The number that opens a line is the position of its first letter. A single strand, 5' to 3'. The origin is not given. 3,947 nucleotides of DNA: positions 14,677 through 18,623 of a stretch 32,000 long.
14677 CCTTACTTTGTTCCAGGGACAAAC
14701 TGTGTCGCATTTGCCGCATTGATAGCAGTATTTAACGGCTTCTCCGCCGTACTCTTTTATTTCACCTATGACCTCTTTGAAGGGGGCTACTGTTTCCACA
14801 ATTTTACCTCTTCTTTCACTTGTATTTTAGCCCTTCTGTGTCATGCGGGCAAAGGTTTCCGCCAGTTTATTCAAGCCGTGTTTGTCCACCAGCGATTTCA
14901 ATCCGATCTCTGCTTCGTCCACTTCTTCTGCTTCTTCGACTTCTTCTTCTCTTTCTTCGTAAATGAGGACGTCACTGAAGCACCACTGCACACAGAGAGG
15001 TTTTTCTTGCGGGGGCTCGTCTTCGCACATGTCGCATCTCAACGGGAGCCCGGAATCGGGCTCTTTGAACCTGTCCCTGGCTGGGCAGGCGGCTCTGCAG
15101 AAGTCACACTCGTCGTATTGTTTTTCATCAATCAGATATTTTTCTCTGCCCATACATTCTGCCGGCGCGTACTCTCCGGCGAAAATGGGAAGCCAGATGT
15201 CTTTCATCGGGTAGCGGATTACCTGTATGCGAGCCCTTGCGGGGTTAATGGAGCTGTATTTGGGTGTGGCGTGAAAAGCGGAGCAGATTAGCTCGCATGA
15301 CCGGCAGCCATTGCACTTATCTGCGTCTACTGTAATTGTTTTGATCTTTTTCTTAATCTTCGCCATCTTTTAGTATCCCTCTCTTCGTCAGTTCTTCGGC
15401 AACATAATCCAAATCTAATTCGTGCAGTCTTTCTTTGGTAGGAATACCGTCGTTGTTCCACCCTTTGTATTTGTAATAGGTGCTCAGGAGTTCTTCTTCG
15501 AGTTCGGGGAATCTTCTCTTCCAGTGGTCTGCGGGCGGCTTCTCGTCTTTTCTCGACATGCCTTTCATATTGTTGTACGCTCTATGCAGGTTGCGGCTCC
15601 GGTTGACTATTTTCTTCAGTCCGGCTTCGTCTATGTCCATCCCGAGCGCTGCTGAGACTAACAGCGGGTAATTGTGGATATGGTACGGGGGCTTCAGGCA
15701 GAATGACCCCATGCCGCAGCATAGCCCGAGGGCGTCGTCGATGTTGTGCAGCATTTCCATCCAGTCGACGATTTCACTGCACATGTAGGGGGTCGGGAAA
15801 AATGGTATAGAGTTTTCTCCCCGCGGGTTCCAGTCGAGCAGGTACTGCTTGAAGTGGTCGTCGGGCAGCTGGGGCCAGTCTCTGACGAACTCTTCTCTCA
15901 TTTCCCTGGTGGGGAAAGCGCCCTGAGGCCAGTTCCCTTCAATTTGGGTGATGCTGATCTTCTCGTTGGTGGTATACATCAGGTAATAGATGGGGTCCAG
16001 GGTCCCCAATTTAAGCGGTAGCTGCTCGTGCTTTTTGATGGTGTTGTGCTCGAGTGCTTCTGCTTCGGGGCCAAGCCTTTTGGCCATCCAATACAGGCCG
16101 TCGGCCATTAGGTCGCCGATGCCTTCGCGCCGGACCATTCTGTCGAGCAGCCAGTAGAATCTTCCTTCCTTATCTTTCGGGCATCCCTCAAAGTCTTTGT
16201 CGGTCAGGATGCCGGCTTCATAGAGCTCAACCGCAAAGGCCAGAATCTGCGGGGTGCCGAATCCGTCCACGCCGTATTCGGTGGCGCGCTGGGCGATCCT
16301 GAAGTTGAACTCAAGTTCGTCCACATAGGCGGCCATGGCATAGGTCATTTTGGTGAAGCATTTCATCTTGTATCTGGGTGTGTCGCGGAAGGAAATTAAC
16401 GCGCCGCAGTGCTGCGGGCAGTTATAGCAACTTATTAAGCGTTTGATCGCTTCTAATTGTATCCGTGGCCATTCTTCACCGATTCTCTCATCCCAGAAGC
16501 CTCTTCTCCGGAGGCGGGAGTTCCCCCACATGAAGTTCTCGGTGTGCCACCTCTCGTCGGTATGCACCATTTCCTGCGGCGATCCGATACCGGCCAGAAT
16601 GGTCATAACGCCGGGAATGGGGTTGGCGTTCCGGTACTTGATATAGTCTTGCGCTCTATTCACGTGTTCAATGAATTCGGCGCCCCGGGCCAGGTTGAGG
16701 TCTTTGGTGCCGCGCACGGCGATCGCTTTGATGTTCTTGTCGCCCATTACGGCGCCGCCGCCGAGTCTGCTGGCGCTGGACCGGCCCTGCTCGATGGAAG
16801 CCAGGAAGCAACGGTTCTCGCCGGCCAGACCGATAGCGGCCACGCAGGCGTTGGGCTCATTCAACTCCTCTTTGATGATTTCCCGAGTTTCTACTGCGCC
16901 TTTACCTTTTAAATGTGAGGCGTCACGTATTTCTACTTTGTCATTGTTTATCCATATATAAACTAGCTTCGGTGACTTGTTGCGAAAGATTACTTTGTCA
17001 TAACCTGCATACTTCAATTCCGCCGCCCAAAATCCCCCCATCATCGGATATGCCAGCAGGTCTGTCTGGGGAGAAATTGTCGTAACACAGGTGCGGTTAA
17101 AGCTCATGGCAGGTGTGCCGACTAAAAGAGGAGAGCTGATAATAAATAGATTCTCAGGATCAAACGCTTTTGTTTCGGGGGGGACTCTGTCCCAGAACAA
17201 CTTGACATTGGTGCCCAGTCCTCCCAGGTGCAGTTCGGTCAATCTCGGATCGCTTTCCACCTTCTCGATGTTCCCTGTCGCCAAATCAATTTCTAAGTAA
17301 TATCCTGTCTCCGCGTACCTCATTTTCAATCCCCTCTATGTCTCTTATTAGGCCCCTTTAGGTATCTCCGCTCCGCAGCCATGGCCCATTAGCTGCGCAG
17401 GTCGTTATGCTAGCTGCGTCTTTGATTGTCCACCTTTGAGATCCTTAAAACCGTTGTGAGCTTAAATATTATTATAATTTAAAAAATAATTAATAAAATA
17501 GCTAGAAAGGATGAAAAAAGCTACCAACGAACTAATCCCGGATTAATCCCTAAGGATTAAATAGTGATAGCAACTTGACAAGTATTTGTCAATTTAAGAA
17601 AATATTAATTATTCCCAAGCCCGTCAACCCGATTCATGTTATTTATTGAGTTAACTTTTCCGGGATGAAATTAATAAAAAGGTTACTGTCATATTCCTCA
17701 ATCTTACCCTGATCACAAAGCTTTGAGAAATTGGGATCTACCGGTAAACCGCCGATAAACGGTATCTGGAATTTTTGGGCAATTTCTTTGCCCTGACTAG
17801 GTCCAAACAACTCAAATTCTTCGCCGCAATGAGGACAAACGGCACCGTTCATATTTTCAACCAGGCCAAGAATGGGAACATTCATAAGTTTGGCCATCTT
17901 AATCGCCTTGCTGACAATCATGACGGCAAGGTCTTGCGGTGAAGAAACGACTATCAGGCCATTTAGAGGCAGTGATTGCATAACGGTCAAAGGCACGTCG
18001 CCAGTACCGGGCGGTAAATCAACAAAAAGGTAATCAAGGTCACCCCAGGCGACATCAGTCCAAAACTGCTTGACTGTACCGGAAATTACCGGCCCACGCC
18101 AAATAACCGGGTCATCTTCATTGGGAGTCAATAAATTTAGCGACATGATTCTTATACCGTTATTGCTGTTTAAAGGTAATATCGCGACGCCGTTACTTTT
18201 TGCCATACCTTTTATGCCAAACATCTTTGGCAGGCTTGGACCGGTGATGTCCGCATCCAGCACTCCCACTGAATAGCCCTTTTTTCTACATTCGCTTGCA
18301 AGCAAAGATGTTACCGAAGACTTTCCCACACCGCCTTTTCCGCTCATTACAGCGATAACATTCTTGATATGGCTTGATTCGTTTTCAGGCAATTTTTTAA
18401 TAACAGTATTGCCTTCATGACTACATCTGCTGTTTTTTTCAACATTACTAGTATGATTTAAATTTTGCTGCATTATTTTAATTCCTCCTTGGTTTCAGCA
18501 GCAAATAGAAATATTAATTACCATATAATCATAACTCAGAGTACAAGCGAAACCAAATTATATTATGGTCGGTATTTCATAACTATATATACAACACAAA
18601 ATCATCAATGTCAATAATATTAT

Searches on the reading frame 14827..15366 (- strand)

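Call 10: search_protein_families(library=pfam, proteins=[window:14827-15366:-])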
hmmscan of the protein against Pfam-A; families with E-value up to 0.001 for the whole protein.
window:14827-15366:- (179 aa): 4 families
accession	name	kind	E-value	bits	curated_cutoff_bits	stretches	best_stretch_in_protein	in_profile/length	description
PF12837.12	Fer4_6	-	2.1e-05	24.7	25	1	11-29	2-20/24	4Fe-4S binding domain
PF13247.11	Fer4_11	-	0.00022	21.8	26.2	1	78-135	37-96/100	4Fe-4S dicluster domain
PF12797.12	Fer4_2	-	0.0004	20.6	24.5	1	11-30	3-22/22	4Fe-4S binding domain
PF12838.12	Fer4_7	-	0.0007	20.5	27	0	5-29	25-49/52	4Fe-4S dicluster domain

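Call 83: search_protein_families(library=ncbifam, proteins=[window:14827-15366:-], max_evalue=0.001)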
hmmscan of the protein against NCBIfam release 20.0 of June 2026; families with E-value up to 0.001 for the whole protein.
window:14827-15366:- (179 aa): 10 families
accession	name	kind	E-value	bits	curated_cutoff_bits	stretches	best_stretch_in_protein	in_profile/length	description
TIGR02951.1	DMSO_dmsB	equivalog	9.8e-08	32.2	214.1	1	79-138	92-152/161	DMSO/selenate family reductase complex B subunit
NF045715.1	sulf_resp_HmcB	equivalog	1.5e-07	30.9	420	1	83-148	138-207/307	sulfate respiration complex iron-sulfur protein HmcB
TIGR03149.1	cyt_nit_nrfC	equivalog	2.8e-07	30.1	377.6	1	82-145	125-190/225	cytochrome c nitrite reductase Fe-S protein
NF045766.1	PhenlGlyoxDHPadI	equivalog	9.9e-06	24.5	700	1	8-141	4-140/443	NADH-dependent phenylglyoxylate dehydrogenase subunit beta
TIGR01582.1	FDH-beta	equivalog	1.1e-05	24.7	334.7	0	86-148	128-191/283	formate dehydrogenase subunit beta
NF008134.0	PRK10882.1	equivalog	1.4e-05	24.3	263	0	10-41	138-167/329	hydrogenase 2 operon protein HybA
NF007658.0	PRK10330.1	equivalog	4.9e-05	22.9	260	0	10-43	4-38/181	electron transport protein HydN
NF011569.0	PRK14993.1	equivalog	8.3e-05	22.1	416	0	78-159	126-209/244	tetrathionate reductase subunit TtrB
NF045874.1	Vhu_polyferre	exception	0.00052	18.9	600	1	3-98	183-281/381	F420-non-reducing hydrogenase associated-polyferredoxin VhuB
NF007205.0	PRK09626.1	equivalog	0.00085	19.3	93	0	13-31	51-69/105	2-oxoglutarate-acceptor oxidoreductase subunit OorD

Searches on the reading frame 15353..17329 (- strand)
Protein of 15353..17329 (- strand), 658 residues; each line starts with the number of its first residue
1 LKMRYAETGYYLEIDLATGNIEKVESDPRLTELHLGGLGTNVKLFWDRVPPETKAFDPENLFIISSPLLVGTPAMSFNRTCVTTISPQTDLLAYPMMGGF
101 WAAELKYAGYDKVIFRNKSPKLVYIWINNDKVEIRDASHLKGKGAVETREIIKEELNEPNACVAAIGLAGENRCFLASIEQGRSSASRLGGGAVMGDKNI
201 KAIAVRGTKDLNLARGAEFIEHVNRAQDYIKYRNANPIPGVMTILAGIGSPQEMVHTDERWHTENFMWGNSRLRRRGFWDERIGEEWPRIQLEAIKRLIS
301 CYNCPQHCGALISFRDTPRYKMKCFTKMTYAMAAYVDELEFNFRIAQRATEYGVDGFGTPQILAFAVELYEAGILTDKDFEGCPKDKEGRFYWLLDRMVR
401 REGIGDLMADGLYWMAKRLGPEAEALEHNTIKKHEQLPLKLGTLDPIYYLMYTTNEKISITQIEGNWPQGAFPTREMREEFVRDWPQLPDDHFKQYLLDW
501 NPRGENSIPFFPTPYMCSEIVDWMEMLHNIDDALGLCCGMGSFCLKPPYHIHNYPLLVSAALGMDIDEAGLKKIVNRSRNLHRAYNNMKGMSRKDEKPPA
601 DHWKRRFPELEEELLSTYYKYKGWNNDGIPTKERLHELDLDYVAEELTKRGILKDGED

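Call 10: search_protein_families(library=pfam, proteins=[window:15353-17329:-])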
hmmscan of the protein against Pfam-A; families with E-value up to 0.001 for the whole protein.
window:15353-17329:- (658 aa): 2 families
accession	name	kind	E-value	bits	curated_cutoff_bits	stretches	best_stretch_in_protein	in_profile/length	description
PF02730.20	AFOR_N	-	7.6e-63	212.3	29.8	1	11-208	3-199/199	Aldehyde ferredoxin oxidoreductase, N-terminal domain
PF01314.23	AFOR_C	-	5.8e-60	203.9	27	1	237-640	12-385/385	Aldehyde ferredoxin oxidoreductase, domains 2 & 3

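Call 24: search_solved_structures(query=window:15353-17329:-, max_evalue=1e-20, show_alignments=1)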
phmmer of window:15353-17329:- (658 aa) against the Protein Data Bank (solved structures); distinct sequences matched with E-value up to 1e-20: 9.
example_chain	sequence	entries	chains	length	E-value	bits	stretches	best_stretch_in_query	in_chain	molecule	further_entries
4z3w_A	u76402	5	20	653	3.4e-296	987.1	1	3-656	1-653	Benzoyl-CoA reductase, putative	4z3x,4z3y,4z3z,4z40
1aor_A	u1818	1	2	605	1.6e-61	211.6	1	5-423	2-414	ALDEHYDE FERREDOXIN OXIDOREDUCTASE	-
9mqx_D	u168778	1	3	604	4.6e-51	177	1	8-421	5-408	Aldehyde:ferredoxin oxidoreductase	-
9g7j_A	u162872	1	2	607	1.7e-48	168.6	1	9-434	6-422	Aldehyde ferredoxin oxidoreductase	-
8c0z_A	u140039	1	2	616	1.3e-44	155.7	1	12-379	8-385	Aldehyde:ferredoxin oxidoreductase,tungsten-containing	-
1b25_A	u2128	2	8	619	1.7e-38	135.5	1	7-425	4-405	PROTEIN (FORMALDEHYDE FERREDOXIN OXIDOREDUCTASE) | FORMALDEHYDE FERREDOXIN OXIDOREDUCTASE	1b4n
6x6u_A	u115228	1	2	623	8.2e-35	123.3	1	5-211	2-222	Formaldehyde:ferredoxin oxidoreductase wor5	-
6x1o_A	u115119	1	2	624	8.2e-35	123.3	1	5-211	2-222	Formaldehyde:ferredoxin oxidoreductase wor5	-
9q1t_A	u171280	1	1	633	3.5e-31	111.3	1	13-423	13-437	Tungsten-dependent aldehyde oxidoreductase WOR83 from Haloferax volcanii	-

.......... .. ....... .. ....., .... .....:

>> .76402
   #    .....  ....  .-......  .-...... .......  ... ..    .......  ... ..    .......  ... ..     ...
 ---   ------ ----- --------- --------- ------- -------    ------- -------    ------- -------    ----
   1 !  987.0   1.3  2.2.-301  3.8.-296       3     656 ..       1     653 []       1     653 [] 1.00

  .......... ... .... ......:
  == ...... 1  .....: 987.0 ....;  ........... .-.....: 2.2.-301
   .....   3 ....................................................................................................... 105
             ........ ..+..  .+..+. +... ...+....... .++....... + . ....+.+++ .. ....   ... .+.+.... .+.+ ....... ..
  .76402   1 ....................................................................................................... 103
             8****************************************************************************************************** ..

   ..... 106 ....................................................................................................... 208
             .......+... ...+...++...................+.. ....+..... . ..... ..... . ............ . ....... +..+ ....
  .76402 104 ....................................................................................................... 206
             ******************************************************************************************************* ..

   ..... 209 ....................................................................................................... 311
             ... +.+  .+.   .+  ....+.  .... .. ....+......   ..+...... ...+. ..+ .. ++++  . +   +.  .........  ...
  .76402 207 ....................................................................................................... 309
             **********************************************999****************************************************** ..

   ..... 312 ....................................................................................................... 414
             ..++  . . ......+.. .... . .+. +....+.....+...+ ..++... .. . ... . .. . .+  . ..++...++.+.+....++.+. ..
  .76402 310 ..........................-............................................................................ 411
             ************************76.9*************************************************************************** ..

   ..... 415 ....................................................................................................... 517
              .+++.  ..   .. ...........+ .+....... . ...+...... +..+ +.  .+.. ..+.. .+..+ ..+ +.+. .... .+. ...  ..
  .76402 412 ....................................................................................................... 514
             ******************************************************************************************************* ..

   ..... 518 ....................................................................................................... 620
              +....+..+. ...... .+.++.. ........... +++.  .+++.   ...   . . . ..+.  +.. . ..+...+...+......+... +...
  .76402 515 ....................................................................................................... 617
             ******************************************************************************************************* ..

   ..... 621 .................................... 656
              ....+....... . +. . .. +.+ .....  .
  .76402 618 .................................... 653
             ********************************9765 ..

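Call 52: find_related_loci(query=A2, collection=metagenome_contigs, flank=10000)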
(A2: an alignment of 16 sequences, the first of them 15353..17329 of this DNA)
Query A2 (658 aa) in metagenome_contigs; peptide patterns used: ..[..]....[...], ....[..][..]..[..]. (x = any residue, [..] = any of these).
600 stretches matched a pattern (row limit reached: there are more); 503 encode a relative of the query (tblastn E <= 1e-3); the best 80 are kept; 80 distinct loci.
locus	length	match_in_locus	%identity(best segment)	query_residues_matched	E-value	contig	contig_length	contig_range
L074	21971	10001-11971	82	2-658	0e+0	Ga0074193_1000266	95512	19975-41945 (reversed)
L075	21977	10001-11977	79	2-658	0e+0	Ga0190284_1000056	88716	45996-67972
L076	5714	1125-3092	79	2-658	0e+0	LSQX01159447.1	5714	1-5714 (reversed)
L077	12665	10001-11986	79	3-656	0e+0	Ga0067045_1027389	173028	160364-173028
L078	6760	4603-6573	79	2-658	0e+0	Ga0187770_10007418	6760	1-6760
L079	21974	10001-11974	79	1-658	0e+0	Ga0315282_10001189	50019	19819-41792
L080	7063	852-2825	77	1-658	0e+0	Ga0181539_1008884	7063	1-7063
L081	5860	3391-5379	76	2-658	0e+0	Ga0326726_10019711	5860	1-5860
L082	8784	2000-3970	77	2-658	0e+0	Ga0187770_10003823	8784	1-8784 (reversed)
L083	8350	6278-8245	77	3-658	0e+0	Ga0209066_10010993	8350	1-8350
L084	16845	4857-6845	75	2-658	0e+0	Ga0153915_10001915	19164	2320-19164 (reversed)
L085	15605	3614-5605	75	1-658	0e+0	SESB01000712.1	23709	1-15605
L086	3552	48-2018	75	1-657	0e+0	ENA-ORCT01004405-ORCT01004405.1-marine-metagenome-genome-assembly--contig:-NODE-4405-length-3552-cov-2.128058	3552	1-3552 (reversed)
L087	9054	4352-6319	74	3-658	0e+0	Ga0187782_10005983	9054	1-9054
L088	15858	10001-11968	73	3-658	0e+0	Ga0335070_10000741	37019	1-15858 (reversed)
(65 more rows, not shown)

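Call 83: search_protein_families(library=ncbifam, proteins=[window:15353-17329:-], max_evalue=0.001)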
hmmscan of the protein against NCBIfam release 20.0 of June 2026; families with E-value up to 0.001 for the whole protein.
window:15353-17329:- (658 aa): 1 family
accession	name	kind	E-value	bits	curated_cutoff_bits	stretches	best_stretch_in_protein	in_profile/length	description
NF007354.0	PRK09849.1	equivalog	5.5e-60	203.7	868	1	6-240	7-241/703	aldehyde ferredoxin oxidoreductase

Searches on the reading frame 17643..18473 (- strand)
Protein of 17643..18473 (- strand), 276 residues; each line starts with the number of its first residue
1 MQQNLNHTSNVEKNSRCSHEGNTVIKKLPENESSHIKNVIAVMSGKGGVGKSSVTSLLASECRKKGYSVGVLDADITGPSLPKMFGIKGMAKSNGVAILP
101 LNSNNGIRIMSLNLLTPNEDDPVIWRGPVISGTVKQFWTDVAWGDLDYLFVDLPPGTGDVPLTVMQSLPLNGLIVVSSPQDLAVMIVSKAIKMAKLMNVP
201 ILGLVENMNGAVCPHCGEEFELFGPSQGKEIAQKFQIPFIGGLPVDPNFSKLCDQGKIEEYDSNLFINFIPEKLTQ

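Call 10: search_protein_families(library=pfam, proteins=[window:17643-18473:-])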
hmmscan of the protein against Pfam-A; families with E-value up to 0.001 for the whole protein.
window:17643-18473:- (276 aa): 4 families
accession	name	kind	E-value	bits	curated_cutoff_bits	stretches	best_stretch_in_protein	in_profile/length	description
PF10609.15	ParA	-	3.7e-92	308.6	27.1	1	36-257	2-223/246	NUBPL iron-transfer P-loop NTPase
PF01656.29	CbiA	-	6.3e-09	36.3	25.4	1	40-145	1-54/125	CobQ/CobB/MinD/ParA nucleotide binding domain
PF13614.12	AAA_31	-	1.2e-05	25.7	27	1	38-76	2-40/177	AAA domain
PF02374.21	ArsA_ATPase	-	0.0005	19.8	24.3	1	41-75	4-38/305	Anion-transporting ATPase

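Call 83: search_protein_families(library=ncbifam, proteins=[window:17643-18473:-], max_evalue=0.001)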
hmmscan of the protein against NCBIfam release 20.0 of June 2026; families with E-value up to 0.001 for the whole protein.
window:17643-18473:- (276 aa): 11 families
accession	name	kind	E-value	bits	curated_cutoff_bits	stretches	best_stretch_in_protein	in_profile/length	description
NF041136.1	MrpORP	equivalog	3.7e-99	332.4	450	1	34-263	2-232/365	iron-sulfur cluster carrier protein MrpORP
NF008669.0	PRK11670.1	equivalog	4.9e-61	206.7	348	1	30-257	100-327/369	iron-sulfur cluster carrier protein ApbC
TIGR01969.1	minD_arch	subfamily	6.2e-11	41.9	201.75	1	39-90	2-53/251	cell division ATPase MinD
NF047398.1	AAA_KGGVGR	domain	2.6e-08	34.4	90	1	38-95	3-60/190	KGGVGR-motif variant AAA ATPase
NF041546.1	ParA_partition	equivalog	3.1e-07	30.2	180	1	39-76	1-38/203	ParA family partition ATPase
TIGR01968.1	minD_bact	equivalog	2.9e-06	26.8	212.9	1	38-79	2-43/261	septum site-determining protein MinD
NF010443.0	PRK13869.1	subfamily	2.5e-05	23.2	446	0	16-86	100-169/405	plasmid-partitioning protein RepA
TIGR03371.1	cellulose_yhjQ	equivalog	3e-05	23.6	157.85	1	38-78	2-42/246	cellulose biosynthesis protein BcsQ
TIGR03453.1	partition_RepA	equivalog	5.3e-05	22.2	348.45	0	26-88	93-154/387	plasmid partitioning protein RepA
TIGR03815.1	CpaE_hom_Actino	equivalog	0.00012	21.3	154.45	1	33-87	107-161/340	septum site-determining protein Ssd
TIGR01007.1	eps_fam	subfamily_domain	0.00018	21.1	108.05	0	38-92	18-72/204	polysaccharide biosynthesis tyrosine autokinase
